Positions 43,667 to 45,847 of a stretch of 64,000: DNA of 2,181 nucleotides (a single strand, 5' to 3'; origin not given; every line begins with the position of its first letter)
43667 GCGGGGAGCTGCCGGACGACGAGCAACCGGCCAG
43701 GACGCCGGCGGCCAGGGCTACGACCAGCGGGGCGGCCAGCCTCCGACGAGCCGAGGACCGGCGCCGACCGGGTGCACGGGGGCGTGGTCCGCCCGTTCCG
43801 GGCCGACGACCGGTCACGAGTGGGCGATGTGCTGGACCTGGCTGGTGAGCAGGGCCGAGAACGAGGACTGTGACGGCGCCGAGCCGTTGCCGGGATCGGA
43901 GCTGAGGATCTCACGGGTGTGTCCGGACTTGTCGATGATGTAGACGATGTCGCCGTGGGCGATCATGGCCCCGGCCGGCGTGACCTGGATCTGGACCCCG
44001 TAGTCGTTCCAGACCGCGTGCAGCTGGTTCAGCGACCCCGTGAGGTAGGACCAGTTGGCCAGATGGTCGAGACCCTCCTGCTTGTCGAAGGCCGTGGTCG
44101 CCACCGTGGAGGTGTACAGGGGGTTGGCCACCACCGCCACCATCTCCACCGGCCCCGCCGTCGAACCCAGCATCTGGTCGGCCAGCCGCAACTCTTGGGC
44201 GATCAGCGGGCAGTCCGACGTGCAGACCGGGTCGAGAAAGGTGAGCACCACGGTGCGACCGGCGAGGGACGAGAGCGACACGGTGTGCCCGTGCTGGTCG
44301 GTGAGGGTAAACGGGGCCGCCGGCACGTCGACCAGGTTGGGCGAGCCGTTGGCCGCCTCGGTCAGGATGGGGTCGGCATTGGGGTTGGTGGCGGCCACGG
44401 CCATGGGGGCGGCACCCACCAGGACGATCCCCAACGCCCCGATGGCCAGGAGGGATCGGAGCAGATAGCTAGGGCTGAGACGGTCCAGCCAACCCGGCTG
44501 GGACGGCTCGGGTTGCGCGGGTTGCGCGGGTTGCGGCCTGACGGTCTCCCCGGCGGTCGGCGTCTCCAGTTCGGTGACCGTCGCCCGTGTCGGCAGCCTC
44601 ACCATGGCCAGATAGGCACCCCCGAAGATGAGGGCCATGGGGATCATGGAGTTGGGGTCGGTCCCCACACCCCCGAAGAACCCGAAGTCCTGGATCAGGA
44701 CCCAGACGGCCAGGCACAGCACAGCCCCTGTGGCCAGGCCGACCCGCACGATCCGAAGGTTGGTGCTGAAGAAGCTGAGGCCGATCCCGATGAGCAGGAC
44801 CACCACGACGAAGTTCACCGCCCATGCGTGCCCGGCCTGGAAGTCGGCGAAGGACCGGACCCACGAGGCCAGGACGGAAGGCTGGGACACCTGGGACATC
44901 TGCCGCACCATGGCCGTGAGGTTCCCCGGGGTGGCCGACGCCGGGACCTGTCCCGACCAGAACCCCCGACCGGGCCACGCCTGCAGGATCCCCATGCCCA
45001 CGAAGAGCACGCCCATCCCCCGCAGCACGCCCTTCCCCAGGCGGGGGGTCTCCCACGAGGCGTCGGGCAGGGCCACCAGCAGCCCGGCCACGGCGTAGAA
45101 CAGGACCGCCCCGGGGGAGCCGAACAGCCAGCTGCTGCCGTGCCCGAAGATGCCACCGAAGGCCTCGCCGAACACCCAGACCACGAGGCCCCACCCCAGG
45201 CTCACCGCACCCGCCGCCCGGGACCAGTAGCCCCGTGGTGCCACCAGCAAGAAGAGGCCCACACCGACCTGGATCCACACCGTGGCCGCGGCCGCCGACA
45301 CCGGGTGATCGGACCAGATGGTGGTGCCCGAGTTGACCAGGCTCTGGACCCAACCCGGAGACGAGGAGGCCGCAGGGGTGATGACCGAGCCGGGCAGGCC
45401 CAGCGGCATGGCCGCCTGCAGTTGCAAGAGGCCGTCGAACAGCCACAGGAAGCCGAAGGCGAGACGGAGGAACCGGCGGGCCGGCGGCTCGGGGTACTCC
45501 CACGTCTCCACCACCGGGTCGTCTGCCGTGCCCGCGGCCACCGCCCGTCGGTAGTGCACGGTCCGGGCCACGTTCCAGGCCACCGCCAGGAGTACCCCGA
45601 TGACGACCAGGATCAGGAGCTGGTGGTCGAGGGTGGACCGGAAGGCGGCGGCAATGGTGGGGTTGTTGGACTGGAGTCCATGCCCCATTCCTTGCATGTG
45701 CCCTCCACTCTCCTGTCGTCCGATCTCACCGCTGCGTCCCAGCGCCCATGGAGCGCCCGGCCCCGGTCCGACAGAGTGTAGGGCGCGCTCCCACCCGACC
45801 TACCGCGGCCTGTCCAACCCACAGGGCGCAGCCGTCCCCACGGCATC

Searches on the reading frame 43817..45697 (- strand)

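Call 35: search_protein_families(library=pfam, proteins=[window:43817-45697:-])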
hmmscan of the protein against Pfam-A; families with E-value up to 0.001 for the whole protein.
window:43817-45697:- (627 aa): 3 families
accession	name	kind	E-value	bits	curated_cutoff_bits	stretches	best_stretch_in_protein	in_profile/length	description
PF02630.20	SCO1-SenC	-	3.4e-12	46.9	22.8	1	461-593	2-133/134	SCO1/SenC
PF00578.27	AhpC-TSA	-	2e-06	28.2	26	1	459-591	4-118/124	AhpC/TSA family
PF08534.16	Redoxin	-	2.2e-05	24.7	26.6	1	461-588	7-132/148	Redoxin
